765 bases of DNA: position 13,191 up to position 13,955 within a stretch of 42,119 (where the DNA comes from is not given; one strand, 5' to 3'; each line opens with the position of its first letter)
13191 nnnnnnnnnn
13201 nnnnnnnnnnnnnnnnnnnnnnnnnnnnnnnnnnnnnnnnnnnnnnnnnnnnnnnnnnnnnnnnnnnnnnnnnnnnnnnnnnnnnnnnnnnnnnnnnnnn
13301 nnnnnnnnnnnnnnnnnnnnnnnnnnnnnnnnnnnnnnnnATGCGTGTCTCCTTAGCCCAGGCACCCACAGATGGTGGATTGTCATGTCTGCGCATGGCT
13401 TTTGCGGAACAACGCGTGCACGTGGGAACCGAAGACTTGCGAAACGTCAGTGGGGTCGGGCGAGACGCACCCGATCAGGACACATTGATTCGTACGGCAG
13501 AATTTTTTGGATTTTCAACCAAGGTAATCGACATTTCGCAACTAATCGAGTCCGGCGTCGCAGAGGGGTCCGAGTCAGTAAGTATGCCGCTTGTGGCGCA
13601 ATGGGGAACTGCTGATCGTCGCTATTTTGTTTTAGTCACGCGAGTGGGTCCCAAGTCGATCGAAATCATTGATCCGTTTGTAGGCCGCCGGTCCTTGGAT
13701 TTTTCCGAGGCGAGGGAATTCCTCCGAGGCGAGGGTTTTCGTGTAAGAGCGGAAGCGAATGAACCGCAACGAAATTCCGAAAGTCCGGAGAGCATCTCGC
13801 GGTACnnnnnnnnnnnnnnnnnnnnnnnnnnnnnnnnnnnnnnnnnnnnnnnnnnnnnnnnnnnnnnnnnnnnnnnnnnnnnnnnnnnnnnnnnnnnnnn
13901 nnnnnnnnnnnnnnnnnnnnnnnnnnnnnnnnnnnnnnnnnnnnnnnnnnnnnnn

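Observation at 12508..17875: Second HlyD-ABC-ABC module lacks any catalytically competent C39 peptidase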

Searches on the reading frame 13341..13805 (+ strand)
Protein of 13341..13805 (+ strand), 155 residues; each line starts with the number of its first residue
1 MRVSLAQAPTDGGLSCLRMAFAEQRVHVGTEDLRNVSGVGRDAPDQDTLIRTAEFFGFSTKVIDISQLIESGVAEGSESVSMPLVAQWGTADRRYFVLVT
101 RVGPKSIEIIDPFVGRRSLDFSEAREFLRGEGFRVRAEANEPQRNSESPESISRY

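Call 40: search_solved_structures(query=A3, max_evalue=0.01, show_alignments=5)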
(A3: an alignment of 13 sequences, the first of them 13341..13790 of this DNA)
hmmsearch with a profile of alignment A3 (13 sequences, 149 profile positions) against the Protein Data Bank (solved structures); distinct sequences matched with E-value up to 0.01: 13.
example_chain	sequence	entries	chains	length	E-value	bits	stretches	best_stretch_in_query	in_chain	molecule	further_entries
6mpz_A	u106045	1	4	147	5.7e-20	74.7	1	1-131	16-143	Double Glycine Motif Protease domain from AMS/PCAT Transporter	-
7n87_A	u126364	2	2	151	3e-12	49.6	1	10-135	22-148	ABC-type bacteriocin transporter | Peptidase C39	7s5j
6v9z_A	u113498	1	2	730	2.4e-11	46.7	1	10-139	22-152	ABC-type bacteriocin transporter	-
4s0f_A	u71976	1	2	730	2.7e-11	46.5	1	10-139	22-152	ABC-type bacteriocin transporter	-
4ry2_A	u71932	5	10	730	2.7e-11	46.5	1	10-139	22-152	ABC-type bacteriocin transporter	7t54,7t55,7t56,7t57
8vp3_A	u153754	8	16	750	2.9e-11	46.4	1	10-139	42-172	ABC-type bacteriocin transporter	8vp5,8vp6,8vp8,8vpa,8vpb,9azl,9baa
8hf6_A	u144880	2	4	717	1.9e-09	40.5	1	11-142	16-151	Competence factor transporting ATP-binding protein/permease ComA | Transport/processing ATP-binding protein ComA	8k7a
8hf4_A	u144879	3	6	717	1.9e-09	40.5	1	11-142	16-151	Transport/processing ATP-binding protein ComA | Competence factor transporting ATP-binding protein/permease ComA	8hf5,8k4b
8hf7_A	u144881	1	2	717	1.9e-09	40.5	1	11-142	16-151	Competence factor transporting ATP-binding protein/permease ComA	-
8vp9_A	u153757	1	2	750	2.6e-09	40.1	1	10-139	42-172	ABC-type bacteriocin transporter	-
5xe8_A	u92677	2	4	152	1.8e-06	30.9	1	10-139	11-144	Putative ABC transporter, ATP-binding protein ComA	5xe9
3k8u_A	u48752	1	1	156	1.9e-06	30.8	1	10-139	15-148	Putative ABC transporter, ATP-binding protein ComA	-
9o9a_A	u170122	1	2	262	0.0032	20.3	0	87-133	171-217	DR3087 IL-18 Surrogate Cytokine Agonist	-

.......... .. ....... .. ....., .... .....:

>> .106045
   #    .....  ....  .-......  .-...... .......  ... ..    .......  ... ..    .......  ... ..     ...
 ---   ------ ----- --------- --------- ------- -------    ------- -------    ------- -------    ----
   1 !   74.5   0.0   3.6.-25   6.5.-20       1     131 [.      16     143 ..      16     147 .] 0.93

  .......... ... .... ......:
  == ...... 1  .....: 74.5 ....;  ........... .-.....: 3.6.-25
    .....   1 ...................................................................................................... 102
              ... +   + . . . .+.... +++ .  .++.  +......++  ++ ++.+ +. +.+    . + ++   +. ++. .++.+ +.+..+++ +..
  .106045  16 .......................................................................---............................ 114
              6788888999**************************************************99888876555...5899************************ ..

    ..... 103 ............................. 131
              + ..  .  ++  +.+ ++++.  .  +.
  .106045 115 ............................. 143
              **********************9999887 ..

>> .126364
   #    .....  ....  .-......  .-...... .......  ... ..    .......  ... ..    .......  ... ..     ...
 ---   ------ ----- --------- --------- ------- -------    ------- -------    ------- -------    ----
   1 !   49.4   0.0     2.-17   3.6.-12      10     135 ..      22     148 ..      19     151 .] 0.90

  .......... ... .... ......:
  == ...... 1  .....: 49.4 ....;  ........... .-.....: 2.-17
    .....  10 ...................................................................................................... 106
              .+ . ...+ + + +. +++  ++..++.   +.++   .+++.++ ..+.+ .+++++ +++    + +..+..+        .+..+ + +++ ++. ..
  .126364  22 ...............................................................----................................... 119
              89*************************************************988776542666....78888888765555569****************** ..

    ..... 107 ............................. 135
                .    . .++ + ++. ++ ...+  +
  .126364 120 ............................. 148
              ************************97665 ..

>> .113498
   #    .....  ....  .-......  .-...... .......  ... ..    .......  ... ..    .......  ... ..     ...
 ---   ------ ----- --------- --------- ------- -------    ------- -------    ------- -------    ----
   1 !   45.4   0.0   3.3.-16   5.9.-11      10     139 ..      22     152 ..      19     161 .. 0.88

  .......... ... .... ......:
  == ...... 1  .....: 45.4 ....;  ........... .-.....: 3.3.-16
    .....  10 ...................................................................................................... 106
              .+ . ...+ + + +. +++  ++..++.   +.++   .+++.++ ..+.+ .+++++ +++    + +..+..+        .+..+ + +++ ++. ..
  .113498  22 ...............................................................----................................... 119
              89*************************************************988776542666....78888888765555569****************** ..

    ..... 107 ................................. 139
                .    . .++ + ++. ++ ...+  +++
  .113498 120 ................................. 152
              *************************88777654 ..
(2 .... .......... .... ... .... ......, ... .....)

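Call 83: predict_structure(alignment_id=A5)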
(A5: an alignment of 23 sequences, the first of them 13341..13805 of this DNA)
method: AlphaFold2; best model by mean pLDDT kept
length: 155 residues; sequences in the alignment: 23
mean_pLDDT: 85.3   pTM: 0.79
mean pLDDT of the five models: 85.3, 84.9, 84.5, 83.4, 83.3
residues with pLDDT >= 90: 101; 70-90: 24; 50-70: 22; < 50: 8
segments of 3 or more residues with pLDDT < 50: 74-76, 153-155
pLDDT, mean of each block of 10 residues (from residue 1): 67 95 94 91 92 95 93 62 92 92 94 95 93 89 54 49
secondary structure, 60 per line:
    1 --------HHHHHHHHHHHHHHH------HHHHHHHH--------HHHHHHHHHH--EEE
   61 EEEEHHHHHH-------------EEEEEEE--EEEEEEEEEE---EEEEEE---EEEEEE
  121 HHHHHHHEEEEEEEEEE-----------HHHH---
elements in order: H9-23 H30-37 H46-55 E58-64 H65-70 E84-90 E93-102 E106-111 E115-120 H121-127 E128-137 H149-152

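Call 85: fold_search(model_id=the predicted structure, library=pdb)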
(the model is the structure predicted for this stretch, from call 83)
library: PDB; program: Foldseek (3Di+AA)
matches with E <= 10: 1002; with E <= 0.001: 31
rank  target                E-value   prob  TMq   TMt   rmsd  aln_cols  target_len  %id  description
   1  8vp5_B                5.2e-08  1.00  0.69  0.16   3.6       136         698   19  Cryo-EM structure of the ABC transporter PCAT1 bound with ADP and Substrate (released 2024-10-30)
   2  6v9z_A                7.8e-08  1.00  0.69  0.16   3.3       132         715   18  Cryo-EM structure of PCAT1 bound to its CtA peptide substrate (released 2020-01-22)
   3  8vp5_A                8.3e-08  1.00  0.70  0.17   2.3       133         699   19  Cryo-EM structure of the ABC transporter PCAT1 bound with ADP and Substrate (released 2024-10-30)
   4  9azl_A                8.8e-08  1.00  0.73  0.17   2.0       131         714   19  Cryo-EM structure of the ABC transporter PCAT1 bound with MgADP class1 (released 2024-10-30)
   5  8vpb_A                1.9e-07  1.00  0.69  0.16   2.3       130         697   21  Cryo-EM structure of the ABC transporter PCAT1 bound with MgADP_Class_2 (released 2024-10-30)
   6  5xe9_A                3.3e-07  1.00  0.71  0.80   2.2       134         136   15  Crystal Structure of the Complex of the Peptidase Domain of Streptococcus mutans ComA with a Small Molecule Inhibitor. (released 2017-06-28)
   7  8vp6_B                4.1e-07  1.00  0.73  0.19   2.1       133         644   20  Cryo-EM structure of the ABC transporter PCAT1 bound with Mg_class_2 (released 2024-10-30)
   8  8vp9_B                7.0e-07  1.00  0.70  0.17   3.4       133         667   16  Cryo-EM structure of the cysteine-free ABC transporter PCAT1 bound with ADP and Substrate (released 2024-10-30)
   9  5xe8_A                8.9e-07  1.00  0.69  0.79   2.1       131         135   16  Crystal Structure of the Peptidase Domain of Streptococcus mutans ComA (released 2017-06-28)
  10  6mpz_A                9.5e-07  1.00  0.69  0.75   2.4       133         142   20  Crystal structure of a double glycine motif protease from AMS/PCAT transporter in complex with the leader peptide (released 2019-02-06)
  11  7t55_A                9.5e-07  1.00  0.70  0.16   2.6       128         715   19  Cryo-EM structure of PCAT1 in the inward-facing wide conformation under ATP turnover condition (released 2022-02-02)
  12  6mpz_D                1.2e-06  1.00  0.69  0.75   2.2       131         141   21  Crystal structure of a double glycine motif protease from AMS/PCAT transporter in complex with the leader peptide (released 2019-02-06)
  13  7n87_MODEL_1_A        1.2e-06  1.00  0.69  0.71   2.6       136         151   20  Solution NMR structure of peptidase domain from Clostridium thermocellum PCAT1 (released 2021-12-29)
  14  6mpz_B                1.4e-06  1.00  0.69  0.76   2.2       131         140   21  Crystal structure of a double glycine motif protease from AMS/PCAT transporter in complex with the leader peptide (released 2019-02-06)
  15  4ry2_A                2.0e-06  1.00  0.69  0.16   3.7       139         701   19  Crystal structure of the peptidase-containing ABC transporter PCAT1 (released 2015-07-22)
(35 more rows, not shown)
